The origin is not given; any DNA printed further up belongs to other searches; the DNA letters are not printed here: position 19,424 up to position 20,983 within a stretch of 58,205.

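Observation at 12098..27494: Phosphonate biosynthetic cluster physically interleaved with isoprenoid genes: candidate prenylated (methyl-branched) phosphonate pathway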

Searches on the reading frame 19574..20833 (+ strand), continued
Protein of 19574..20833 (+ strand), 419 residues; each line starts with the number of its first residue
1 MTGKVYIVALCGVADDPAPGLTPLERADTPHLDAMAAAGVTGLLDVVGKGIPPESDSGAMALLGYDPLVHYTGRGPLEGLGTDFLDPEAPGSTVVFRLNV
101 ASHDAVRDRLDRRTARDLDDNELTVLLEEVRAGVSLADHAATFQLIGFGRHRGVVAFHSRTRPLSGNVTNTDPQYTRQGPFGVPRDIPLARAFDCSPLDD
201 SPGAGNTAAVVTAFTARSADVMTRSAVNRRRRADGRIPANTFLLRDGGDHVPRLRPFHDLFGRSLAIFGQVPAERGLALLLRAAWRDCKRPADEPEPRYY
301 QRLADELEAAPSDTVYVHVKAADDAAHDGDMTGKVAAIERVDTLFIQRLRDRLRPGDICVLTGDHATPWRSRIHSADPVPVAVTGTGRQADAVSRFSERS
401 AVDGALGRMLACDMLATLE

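Call 76: search_solved_structures(query=L023:4922-6253:+, max_evalue=1e-20)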
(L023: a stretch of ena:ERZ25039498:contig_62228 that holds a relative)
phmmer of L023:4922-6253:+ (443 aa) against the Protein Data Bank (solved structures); distinct sequences matched with E-value up to 1e-20: 3.
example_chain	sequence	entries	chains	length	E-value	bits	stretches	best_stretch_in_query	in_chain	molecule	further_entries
3g7d_A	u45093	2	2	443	5.4e-270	899.2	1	1-443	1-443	PhpD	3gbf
3rzz_A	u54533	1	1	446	1.6e-269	897.6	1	1-443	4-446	Hydroxyethylphoshphonate Dioxygenase (PhpD)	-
4yar_A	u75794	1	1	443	3.2e-269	896.7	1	1-443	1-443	2-hydroxyethylphosphonate dioxygenase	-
